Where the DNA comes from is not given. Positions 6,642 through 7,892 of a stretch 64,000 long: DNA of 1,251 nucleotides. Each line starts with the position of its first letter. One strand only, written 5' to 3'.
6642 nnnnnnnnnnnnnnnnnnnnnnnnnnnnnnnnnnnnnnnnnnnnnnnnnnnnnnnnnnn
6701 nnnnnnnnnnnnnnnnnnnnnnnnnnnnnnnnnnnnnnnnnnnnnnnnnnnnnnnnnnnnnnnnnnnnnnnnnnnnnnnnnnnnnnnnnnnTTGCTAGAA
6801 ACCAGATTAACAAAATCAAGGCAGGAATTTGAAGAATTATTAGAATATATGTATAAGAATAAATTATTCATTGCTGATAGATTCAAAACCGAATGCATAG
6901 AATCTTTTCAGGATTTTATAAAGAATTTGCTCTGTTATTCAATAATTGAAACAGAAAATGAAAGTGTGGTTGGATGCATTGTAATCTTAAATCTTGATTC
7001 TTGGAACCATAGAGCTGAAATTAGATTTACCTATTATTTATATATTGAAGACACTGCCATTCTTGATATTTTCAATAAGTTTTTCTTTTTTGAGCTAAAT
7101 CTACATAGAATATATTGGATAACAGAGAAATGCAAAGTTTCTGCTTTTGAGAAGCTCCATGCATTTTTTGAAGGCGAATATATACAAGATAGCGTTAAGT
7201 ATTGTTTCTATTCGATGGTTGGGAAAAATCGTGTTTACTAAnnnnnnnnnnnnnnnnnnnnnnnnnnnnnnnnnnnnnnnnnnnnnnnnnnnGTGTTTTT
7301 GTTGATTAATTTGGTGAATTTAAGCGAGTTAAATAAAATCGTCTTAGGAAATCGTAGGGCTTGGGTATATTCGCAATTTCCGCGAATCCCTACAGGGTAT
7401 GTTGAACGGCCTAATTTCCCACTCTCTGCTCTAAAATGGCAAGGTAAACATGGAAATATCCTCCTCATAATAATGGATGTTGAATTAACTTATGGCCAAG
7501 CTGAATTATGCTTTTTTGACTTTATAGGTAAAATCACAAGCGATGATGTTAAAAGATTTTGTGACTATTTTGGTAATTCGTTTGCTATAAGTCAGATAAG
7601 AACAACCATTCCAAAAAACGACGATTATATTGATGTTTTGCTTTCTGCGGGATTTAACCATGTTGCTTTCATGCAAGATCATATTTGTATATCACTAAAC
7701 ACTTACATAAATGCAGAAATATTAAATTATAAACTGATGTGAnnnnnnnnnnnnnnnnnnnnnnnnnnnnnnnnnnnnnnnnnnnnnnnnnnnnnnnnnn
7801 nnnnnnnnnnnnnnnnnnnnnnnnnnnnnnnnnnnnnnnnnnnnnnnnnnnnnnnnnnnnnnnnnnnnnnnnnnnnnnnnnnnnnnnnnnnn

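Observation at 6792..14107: Three GNAT-fold proteins plus DegV suggest an acylated rSAM RiPP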

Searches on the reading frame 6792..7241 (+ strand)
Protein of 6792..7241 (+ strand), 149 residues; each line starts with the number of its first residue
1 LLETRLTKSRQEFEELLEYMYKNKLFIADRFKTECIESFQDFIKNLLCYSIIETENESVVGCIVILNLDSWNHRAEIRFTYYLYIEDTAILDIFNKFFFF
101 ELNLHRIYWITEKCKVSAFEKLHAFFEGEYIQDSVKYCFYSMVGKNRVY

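Call 4: search_protein_families(library=pfam, proteins=[window:6792-7241:+], max_evalue=0.1)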
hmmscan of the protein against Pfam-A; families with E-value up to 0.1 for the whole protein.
window:6792-7241:+ (149 aa): 2 families
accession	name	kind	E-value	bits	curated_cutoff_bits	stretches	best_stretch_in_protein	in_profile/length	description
PF14278.11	TetR_C_8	-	0.0022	18.5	26.1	1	11-53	5-47/103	Transcriptional regulator C-terminal region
PF25623.1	T4_CASP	-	0.015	15.3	27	1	18-59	82-123/247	T4-phage like capsid assembly scaffolding protein family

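Call 5: search_protein_families(library=ncbifam, proteins=[window:6792-7241:+], max_evalue=0.1)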
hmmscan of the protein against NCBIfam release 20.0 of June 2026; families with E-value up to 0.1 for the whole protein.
window:6792-7241:+ (149 aa): 0 families

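Call 16: search_solved_structures(query=window:6792-7241:+, max_evalue=10, show_alignments=2)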
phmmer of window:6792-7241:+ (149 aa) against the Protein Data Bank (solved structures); distinct sequences matched with E-value up to 10: 3.
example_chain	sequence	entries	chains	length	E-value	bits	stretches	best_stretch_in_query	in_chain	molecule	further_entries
2ani_A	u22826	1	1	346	0.025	18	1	28-90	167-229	Ribonucleoside-diphosphate reductase beta subunit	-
1syy_A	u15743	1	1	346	0.026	18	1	28-90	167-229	Ribonucleoside-diphosphate reductase beta chain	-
4d8f_A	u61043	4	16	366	0.029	17.8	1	28-90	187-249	Ribonucleoside-diphosphate reductase subunit beta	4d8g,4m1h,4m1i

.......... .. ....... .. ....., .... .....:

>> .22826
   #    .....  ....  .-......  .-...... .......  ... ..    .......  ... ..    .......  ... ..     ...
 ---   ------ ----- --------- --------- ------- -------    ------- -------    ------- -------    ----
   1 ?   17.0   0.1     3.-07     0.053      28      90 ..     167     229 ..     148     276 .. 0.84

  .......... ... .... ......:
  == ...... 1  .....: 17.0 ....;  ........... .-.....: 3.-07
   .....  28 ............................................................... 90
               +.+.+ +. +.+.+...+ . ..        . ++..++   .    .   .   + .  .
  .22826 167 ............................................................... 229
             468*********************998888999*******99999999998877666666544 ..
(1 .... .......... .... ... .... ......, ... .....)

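Call 35: search_protein_families(library=phrogs, proteins=[window:6792-7241:+], max_evalue=0.1)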
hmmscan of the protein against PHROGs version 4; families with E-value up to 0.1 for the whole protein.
window:6792-7241:+ (149 aa): 0 families

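Call 79: predict_structure(alignment_id=A8)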
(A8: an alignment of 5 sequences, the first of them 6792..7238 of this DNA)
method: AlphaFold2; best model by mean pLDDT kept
length: 149 residues; sequences in the alignment: 5
mean_pLDDT: 56.4   pTM: 0.44
mean pLDDT of the five models: 56.4, 56.1, 53.9, 51.1, 49.4
residues with pLDDT >= 90: 0; 70-90: 15; 50-70: 85; < 50: 49
segments of 3 or more residues with pLDDT < 50: 1-14, 19-36, 41-46, 83-85
pLDDT, mean of each block of 10 residues (from residue 1): 33 48 38 47 51 60 61 58 52 64 66 59 75 71 63
secondary structure, 60 per line:
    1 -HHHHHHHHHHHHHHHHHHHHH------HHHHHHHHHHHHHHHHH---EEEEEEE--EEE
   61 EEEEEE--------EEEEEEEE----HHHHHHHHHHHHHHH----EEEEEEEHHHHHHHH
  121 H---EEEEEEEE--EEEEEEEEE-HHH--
elements in order: H2-22 H29-45 E49-55 E58-66 E75-82 H87-101 E106-112 H113-121 E125-132 E135-143

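Call 81: fold_search(model_id=the predicted structure, library=pdb)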
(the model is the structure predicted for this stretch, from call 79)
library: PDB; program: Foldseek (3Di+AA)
matches with E <= 10: 1068; with E <= 0.001: 193
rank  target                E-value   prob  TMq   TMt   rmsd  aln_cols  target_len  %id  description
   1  4ri1_A                1.4e-06  1.00  0.57  0.49   4.3       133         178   16  Crystal structure of Helicobacter pylori pseudaminic acid biosynthesis N -acetyltransferase PseH complex with acetyl-c (released 2015-04-01)
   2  6vfm_A                1.7e-06  1.00  0.56  0.50   3.6       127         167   19  Crystal structure of SpeG allosteric polyamine acetyltransferase from Bacillus thuringiensis (released 2020-02-19)
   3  4ri1_B                2.0e-06  1.00  0.57  0.49   4.2       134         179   17  Crystal structure of Helicobacter pylori pseudaminic acid biosynthesis N -acetyltransferase PseH complex with acetyl-c (released 2015-04-01)
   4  5wif_B                3.1e-06  1.00  0.57  0.51   3.5       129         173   15  Crystal structure of spermidine/spermine N-acetyltransferase SpeG from Yersinia pestis (released 2017-08-02)
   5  4ri1_C                3.7e-06  1.00  0.57  0.50   4.1       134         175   17  Crystal structure of Helicobacter pylori pseudaminic acid biosynthesis N -acetyltransferase PseH complex with acetyl-c (released 2015-04-01)
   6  6d72_A                4.0e-06  1.00  0.58  0.52   3.5       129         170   15  Crystal structure of spermidine/spermine N-acetyltransferase SpeG from Yersinia pestis in complex with calcium ions. (released 2018-05-16)
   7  7kwh_F                4.2e-06  1.00  0.58  0.53   3.7       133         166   12  Spermidine N-acetyltransferase SpeG K23-Y30 chimera from Vibrio cholerae and hSSAT (released 2020-12-16)
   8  3wr7_A                4.5e-06  1.00  0.57  0.51   3.8       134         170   16  Crystal Structure of Spermidine Acetyltransferase from Escherichia coli (released 2015-09-02)
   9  5wif_A                4.8e-06  1.00  0.59  0.54   3.7       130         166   15  Crystal structure of spermidine/spermine N-acetyltransferase SpeG from Yersinia pestis (released 2017-08-02)
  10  5wif_C                5.1e-06  1.00  0.59  0.51   3.7       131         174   15  Crystal structure of spermidine/spermine N-acetyltransferase SpeG from Yersinia pestis (released 2017-08-02)
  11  5ix3                  5.1e-06  1.00  0.55  0.50   3.4       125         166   16  Crystal structure of N-acetyltransferase from Staphylococcus aureus. (released 2017-04-05)
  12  4xpl                  5.1e-06  1.00  0.55  0.58   6.6       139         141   14  The crystal structure of Campylobacter jejuni N-acetyltransferase PseH in complex with acetyl coenzyme A (released 2015-03-18)
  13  6d72_B                5.4e-06  1.00  0.57  0.49   3.5       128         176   15  Crystal structure of spermidine/spermine N-acetyltransferase SpeG from Yersinia pestis in complex with calcium ions. (released 2018-05-16)
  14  4r9m_B                5.4e-06  1.00  0.56  0.52   3.7       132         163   14  Crystal structure of spermidine N-acetyltransferase from Escherichia coli (released 2014-11-05)
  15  6vfn_A                6.5e-06  1.00  0.58  0.53   3.3       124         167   18  Crystal structure of SpeG allosteric polyamine acetyltransferase from Bacillus thuringiensis in complex with spermine (released 2020-02-19)
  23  8q6u_A                1.0e-05  1.00  0.54  0.49   3.8       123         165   20  Crystal structure of a double mutant acetyltransferase from Bacillus cereus species. (released 2024-03-06)
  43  6erd_D                1.9e-05  1.00  0.51  0.46   4.2       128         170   21  Crystal structure of a putative acetyltransferase from Bacillus cereus species. (released 2018-09-26)
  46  6erd_B                2.4e-05  1.00  0.55  0.51   3.5       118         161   20  Crystal structure of a putative acetyltransferase from Bacillus cereus species. (released 2018-09-26)
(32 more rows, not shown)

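Call 105: search_solved_structures(query=A10, max_evalue=10, show_alignments=1)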
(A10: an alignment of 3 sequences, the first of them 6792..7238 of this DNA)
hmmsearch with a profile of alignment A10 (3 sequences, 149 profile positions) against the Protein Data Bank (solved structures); distinct sequences matched with E-value up to 10: 10.
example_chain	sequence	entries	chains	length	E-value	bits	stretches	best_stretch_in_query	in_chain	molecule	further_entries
8q6u_A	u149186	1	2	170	0.00011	25.7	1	45-136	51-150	Aminoglycoside N6'-acetyltransferase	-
6erd_A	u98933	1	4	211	0.00014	25.4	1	45-136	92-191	Aminoglycoside N6'-acetyltransferase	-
1nsl_A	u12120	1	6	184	0.023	18.2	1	57-128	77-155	Probable acetyltransferase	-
3dns_A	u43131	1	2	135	0.055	17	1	59-131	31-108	Ribosomal-protein-alanine acetyltransferase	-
2z2l_A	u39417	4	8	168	0.27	14.8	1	46-92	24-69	Penicillin-binding protein 2X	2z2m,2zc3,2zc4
7lsd_A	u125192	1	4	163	0.82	13.2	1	18-52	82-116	miRFP718nano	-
1pmd_A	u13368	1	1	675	1.4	12.5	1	46-91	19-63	PEPTIDOGLYCAN SYNTHESIS MULTIFUNCTIONAL ENZYME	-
1qme_A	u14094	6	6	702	1.4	12.4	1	46-91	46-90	PENICILLIN-BINDING PROTEIN 2X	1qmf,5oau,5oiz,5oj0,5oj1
1pyy_A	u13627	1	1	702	1.5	12.4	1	46-91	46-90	Penicillin-binding protein 2X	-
1rp5_A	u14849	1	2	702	1.5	12.4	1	46-90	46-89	penicillin-binding protein 2x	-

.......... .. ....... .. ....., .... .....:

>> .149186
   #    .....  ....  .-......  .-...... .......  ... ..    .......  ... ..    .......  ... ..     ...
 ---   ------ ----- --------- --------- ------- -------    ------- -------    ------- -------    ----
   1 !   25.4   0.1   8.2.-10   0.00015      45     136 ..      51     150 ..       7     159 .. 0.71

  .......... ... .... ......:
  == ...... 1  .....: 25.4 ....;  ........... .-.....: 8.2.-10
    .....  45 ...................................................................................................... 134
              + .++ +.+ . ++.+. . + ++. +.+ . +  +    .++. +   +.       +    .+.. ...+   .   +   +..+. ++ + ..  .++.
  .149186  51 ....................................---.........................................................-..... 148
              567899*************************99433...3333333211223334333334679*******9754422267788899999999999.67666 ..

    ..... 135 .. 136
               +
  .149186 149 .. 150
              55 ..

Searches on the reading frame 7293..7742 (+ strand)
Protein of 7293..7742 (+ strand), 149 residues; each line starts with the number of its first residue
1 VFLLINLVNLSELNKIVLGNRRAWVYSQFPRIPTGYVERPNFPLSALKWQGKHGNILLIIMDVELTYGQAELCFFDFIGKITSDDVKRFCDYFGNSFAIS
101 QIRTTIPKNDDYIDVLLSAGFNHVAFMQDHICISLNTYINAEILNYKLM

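Call 4: search_protein_families(library=pfam, proteins=[window:7293-7742:+], max_evalue=0.1)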
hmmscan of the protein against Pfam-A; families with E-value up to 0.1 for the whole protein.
window:7293-7742:+ (149 aa): 0 families

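Call 5: search_protein_families(library=ncbifam, proteins=[window:7293-7742:+], max_evalue=0.1)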
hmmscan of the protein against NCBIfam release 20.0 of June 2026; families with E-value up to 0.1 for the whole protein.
window:7293-7742:+ (149 aa): 0 families

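Call 17: search_solved_structures(query=window:7293-7742:+, max_evalue=10, show_alignments=2)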
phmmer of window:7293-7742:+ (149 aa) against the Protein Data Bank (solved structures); distinct sequences matched with E-value up to 10: 2.
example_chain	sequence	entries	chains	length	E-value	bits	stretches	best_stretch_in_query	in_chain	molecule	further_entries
5v0t_A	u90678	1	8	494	0.38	13.8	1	71-96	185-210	Alpha,alpha-trehalose-phosphate synthase (UDP-forming)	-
4wpx_A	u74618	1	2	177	0.54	13.3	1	75-109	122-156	Cell division control protein 31-like protein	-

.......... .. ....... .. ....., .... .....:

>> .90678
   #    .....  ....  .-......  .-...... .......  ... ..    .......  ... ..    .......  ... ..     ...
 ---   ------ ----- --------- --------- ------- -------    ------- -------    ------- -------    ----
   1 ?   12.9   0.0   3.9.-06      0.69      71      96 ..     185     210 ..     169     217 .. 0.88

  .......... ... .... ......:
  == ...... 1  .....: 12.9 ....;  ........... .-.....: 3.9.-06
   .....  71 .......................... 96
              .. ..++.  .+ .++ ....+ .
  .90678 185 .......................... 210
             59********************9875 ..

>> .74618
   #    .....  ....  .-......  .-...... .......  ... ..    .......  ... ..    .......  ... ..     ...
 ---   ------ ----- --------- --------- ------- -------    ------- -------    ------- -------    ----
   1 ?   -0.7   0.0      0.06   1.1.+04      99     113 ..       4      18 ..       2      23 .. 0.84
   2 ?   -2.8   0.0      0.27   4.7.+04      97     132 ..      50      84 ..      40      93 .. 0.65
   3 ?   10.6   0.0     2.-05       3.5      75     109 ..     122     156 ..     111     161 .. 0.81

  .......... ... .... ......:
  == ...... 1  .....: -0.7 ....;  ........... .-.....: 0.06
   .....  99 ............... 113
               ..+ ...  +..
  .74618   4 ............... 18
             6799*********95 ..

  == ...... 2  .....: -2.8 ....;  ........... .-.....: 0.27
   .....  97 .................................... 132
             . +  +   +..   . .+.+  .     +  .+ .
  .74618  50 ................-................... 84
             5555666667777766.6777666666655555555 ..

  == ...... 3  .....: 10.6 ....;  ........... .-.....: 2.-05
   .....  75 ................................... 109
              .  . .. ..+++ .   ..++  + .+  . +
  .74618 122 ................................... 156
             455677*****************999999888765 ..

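Call 20: find_related_loci(query=A1, collection=genome_contigs, flank=10000)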
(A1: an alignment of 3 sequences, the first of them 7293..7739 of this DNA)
Query A1 (149 aa) in genome_contigs; peptide patterns used: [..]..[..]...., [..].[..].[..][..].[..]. (x = any residue, [..] = any of these).
68 stretches matched a pattern, but none encodes a relative of the query by tblastn (E <= 1e-3).

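Call 21: find_related_loci(query=A1, collection=metagenome_contigs, flank=10000)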
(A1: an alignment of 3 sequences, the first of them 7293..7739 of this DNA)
Query A1 (149 aa) in metagenome_contigs; peptide patterns used: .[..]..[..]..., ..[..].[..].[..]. (x = any residue, [..] = any of these).
190 stretches matched a pattern, but none encodes a relative of the query by tblastn (E <= 1e-3).

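Call 35: search_protein_families(library=phrogs, proteins=[window:7293-7742:+], max_evalue=0.1)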
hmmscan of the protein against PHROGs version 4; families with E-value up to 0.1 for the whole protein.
window:7293-7742:+ (149 aa): 0 families

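Call 69: predict_structure(protein=window:7293-7739:+)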
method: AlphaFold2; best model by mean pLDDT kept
length: 149 residues; sequences in the alignment: 1
mean_pLDDT: 41.1   pTM: 0.39
mean pLDDT of the five models: 41.1, 37.2, 36.8, 35.8, 33.4
residues with pLDDT >= 90: 0; 70-90: 0; 50-70: 38; < 50: 111
segments of 3 or more residues with pLDDT < 50: 1-47, 62-71, 93-110, 122-149
pLDDT, mean of each block of 10 residues (from residue 1): 30 34 31 29 46 52 42 50 56 43 42 50 42 38 30
secondary structure, 60 per line:
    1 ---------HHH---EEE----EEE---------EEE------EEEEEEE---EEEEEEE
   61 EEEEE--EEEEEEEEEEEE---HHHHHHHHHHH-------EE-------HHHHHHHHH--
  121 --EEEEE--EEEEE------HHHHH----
elements in order: E16-18 E23-25 E35-37 E44-50 E54-65 E68-79 H83-93 H110-118 E123-127 E130-134 H141-145

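Call 76: fold_search(model_id=the predicted structure, library=pdb)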
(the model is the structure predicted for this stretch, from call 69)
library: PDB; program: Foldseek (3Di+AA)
matches with E <= 10: 724; with E <= 0.001: 0
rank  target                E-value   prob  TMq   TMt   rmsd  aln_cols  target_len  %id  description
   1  6ee1_C                1.5e-02  0.85  0.33  0.09  10.1       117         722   11  Crystal structure of Mycobacterium tuberculosis ICL2 in complex with acetyl-CoA (released 2019-08-14)
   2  2v0r_B                1.7e-02  0.82  0.30  0.21   9.4       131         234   11  crystal structure of a hairpin exchange variant (LTx) of the targeting LINE-1 retrotransposon endonuclease (released 2007-07-17)
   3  2v0r_A                3.2e-02  0.69  0.29  0.21   9.4       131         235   11  crystal structure of a hairpin exchange variant (LTx) of the targeting LINE-1 retrotransposon endonuclease (released 2007-07-17)
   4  5u08_D                3.6e-02  0.66  0.29  0.29   6.7       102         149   15  Crystal structure of an aminoglycoside acetyltransferase meta-AAC0020 from an uncultured soil metagenomic sample in co (released 2017-02-08)
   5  7n8k_B                4.3e-02  0.77  0.32  0.23   7.2       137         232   11  LINE-1 endonuclease domain complex with Mg (released 2021-10-13)
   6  5f46_B                4.6e-02  0.63  0.30  0.29   6.8       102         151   15  Crystal structure of an aminoglycoside acetyltransferase meta-AAC0020 from an uncultured soil metagenomic sample, apoe (released 2015-12-16)
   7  8sp7                  4.6e-02  0.57  0.27  0.20   8.4       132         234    8  LINE-1 retrotransposon endonuclease domain complex with tranexamic acid (released 2024-05-22)
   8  5f47_B                4.9e-02  0.63  0.29  0.29   6.7       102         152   15  Crystal structure of an aminoglycoside acetyltransferase meta-AAC0020 from an uncultured soil metagenomic sample in co (released 2015-12-30)
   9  7chd_E                5.2e-02  0.80  0.33  0.30   6.0       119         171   10  AtaT complexed with acetyl-methionyl-tRNAfMet (released 2020-11-04)
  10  1vyb_B                5.2e-02  0.63  0.30  0.21   8.3       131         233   10  Endonuclease domain of human LINE1 ORF2p (released 2004-06-04)
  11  1vyb_A                5.5e-02  0.51  0.27  0.20   8.8       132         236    8  Endonuclease domain of human LINE1 ORF2p (released 2004-06-04)
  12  5u08_B                5.8e-02  0.51  0.28  0.28   6.8       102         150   16  Crystal structure of an aminoglycoside acetyltransferase meta-AAC0020 from an uncultured soil metagenomic sample in co (released 2017-02-08)
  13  5f46_A                7.0e-02  0.57  0.30  0.29   6.7       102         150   15  Crystal structure of an aminoglycoside acetyltransferase meta-AAC0020 from an uncultured soil metagenomic sample, apoe (released 2015-12-16)
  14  7chd_B                7.4e-02  0.57  0.31  0.27   9.4       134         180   10  AtaT complexed with acetyl-methionyl-tRNAfMet (released 2020-11-04)
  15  9hdr_A                8.3e-02  0.54  0.29  0.05   8.5       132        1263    9  Human LINE-1 ORF2p target-primed reverse transcription complex with EN domain resolved (released 2025-03-12)
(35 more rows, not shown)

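Call 84: search_solved_structures(query=A1, max_evalue=10, show_alignments=1)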
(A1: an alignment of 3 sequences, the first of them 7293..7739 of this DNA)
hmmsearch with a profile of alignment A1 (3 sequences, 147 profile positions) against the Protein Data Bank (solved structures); distinct sequences matched with E-value up to 10: 1.
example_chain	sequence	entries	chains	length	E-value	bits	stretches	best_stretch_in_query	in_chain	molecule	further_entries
5v0t_A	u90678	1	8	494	1.8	11.6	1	69-94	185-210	Alpha,alpha-trehalose-phosphate synthase (UDP-forming)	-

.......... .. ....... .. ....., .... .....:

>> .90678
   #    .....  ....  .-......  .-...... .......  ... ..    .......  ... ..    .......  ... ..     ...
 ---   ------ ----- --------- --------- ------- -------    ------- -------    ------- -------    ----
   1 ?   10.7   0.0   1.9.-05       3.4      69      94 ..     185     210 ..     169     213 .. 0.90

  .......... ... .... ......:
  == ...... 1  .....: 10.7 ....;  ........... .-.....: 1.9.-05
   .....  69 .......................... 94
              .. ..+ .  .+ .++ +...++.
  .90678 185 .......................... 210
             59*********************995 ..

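Call 88: find_related_loci(query=A1, collection=viral_contigs, flank=10000)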
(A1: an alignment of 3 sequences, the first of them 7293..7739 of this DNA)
Query A1 (149 aa) in viral_contigs; peptide patterns used: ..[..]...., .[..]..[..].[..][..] (x = any residue, [..] = any of these).
83 stretches matched a pattern, but none encodes a relative of the query by tblastn (E <= 1e-3).

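Call 106: search_solved_structures(query=A11, max_evalue=10, show_alignments=1)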
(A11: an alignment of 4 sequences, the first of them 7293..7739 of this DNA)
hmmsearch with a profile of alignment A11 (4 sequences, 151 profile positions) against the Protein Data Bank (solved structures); distinct sequences matched with E-value up to 10: 0.
